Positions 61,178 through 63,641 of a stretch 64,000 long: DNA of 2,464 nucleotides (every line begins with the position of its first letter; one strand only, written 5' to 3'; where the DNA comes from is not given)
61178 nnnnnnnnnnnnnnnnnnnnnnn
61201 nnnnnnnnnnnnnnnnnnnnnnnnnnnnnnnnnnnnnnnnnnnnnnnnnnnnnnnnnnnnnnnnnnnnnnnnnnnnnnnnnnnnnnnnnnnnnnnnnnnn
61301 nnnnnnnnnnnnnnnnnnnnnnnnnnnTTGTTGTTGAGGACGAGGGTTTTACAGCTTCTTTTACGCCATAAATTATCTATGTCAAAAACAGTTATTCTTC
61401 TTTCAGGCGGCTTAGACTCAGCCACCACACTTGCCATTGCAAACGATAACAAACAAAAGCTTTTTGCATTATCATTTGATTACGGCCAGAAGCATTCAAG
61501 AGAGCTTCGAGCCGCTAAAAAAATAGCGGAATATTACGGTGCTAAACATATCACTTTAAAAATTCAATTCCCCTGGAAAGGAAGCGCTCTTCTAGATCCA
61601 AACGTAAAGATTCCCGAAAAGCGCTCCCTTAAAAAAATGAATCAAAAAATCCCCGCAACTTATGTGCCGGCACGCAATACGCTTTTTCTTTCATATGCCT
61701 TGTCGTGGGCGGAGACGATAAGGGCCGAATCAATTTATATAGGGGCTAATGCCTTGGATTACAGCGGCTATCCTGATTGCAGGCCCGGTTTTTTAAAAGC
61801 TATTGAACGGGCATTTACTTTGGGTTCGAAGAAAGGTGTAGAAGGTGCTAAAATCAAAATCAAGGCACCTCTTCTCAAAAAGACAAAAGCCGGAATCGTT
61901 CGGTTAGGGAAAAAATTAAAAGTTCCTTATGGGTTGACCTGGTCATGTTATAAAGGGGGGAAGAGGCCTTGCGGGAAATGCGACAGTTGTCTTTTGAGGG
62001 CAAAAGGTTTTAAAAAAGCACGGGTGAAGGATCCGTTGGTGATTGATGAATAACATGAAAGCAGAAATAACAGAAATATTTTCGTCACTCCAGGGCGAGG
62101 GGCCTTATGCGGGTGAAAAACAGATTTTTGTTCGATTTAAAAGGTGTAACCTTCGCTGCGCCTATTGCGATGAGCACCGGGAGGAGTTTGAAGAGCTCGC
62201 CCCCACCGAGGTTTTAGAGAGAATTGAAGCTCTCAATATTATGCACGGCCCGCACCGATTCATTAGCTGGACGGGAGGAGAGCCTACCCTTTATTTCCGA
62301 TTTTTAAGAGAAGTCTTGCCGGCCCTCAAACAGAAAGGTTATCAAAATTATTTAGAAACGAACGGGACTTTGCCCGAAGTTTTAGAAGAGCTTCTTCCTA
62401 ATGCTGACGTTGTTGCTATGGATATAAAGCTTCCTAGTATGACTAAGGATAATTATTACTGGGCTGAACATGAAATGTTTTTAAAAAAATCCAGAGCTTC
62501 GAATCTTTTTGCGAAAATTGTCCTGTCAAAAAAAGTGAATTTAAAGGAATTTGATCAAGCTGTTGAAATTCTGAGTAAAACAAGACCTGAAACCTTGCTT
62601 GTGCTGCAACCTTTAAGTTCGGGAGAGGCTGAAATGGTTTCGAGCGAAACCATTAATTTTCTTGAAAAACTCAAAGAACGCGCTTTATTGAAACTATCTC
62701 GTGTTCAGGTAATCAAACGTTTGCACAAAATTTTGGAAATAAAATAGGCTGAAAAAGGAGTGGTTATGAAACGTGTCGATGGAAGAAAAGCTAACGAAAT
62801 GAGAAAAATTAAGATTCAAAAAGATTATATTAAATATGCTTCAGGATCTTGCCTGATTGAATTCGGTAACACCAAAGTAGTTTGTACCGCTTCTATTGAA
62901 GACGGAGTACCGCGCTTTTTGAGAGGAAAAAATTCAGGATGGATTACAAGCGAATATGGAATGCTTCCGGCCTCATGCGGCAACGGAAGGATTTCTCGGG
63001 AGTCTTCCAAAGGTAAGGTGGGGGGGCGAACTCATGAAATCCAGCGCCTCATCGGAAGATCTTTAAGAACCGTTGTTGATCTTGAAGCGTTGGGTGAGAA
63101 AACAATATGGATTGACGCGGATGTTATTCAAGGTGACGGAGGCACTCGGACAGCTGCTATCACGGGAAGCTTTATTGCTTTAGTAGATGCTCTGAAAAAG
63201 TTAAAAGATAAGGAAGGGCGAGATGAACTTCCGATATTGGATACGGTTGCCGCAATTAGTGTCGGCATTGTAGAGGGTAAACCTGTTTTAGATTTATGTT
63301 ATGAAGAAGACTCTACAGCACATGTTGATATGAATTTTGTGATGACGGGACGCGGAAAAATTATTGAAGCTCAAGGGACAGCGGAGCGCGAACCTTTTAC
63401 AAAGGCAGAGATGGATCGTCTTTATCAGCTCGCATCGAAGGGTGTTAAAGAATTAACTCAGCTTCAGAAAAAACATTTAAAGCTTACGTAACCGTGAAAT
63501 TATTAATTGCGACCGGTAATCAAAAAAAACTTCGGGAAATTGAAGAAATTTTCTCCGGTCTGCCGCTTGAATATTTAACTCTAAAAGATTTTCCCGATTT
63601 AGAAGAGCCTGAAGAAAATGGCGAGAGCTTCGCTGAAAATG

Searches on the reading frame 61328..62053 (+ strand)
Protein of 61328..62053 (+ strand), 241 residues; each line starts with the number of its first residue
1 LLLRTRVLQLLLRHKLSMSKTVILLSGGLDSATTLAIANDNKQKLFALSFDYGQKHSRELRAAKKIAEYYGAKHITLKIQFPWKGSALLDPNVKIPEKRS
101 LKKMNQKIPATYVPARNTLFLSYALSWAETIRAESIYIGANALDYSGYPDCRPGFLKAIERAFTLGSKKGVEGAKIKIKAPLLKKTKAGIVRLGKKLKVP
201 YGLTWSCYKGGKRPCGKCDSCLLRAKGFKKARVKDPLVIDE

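Call 60: search_protein_families(library=pfam, proteins=[window:61328-62053:+], max_evalue=0.01)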
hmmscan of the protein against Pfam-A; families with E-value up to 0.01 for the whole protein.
window:61328-62053:+ (241 aa): 4 families
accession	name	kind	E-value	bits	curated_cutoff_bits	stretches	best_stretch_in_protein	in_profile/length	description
PF06508.19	QueC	-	2e-72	243.6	22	1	20-231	1-209/210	Queuosine biosynthesis protein QueC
PF00733.27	Asn_synthase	-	6.7e-09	36.3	21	1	22-80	21-80/354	Asparagine synthase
PF02540.23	NAD_synthase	-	8.7e-05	22.2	21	1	15-81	15-83/242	NAD synthase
PF01171.26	ATP_bind_3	-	0.00024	21.3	27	0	21-80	2-67/182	PP-loop family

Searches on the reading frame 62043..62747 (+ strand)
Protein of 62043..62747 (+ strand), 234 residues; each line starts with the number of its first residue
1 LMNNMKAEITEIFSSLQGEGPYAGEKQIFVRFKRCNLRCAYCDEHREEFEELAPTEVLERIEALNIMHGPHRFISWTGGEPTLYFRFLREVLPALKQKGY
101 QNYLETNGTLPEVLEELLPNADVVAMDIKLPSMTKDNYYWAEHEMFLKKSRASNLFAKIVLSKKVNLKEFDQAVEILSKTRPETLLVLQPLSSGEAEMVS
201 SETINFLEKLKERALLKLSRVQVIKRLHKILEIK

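Call 60: search_protein_families(library=pfam, proteins=[window:62043-62747:+], max_evalue=0.01)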
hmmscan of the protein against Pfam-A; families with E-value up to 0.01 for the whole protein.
window:62043-62747:+ (234 aa): 2 families
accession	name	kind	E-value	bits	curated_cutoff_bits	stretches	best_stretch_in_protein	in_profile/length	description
PF04055.27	Radical_SAM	-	7.2e-18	65.7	29.5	1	32-172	4-161/166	Radical SAM superfamily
PF13353.11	Fer4_12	-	5.2e-05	24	22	1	26-123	6-111/137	4Fe-4S single cluster domain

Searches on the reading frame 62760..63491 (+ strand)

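Call 60: search_protein_families(library=pfam, proteins=[window:62760-63491:+], max_evalue=0.01)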
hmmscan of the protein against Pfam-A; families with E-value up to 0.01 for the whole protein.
window:62760-63491:+ (243 aa): 2 families
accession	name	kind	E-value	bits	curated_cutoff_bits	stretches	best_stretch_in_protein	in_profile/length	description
PF01138.27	RNase_PH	-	1.3e-27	97.2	25.5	1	13-144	1-127/130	3' exoribonuclease family, domain 1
PF03725.20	RNase_PH_C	-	1.1e-14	54.6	20.8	1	161-228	1-67/67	3' exoribonuclease family, domain 2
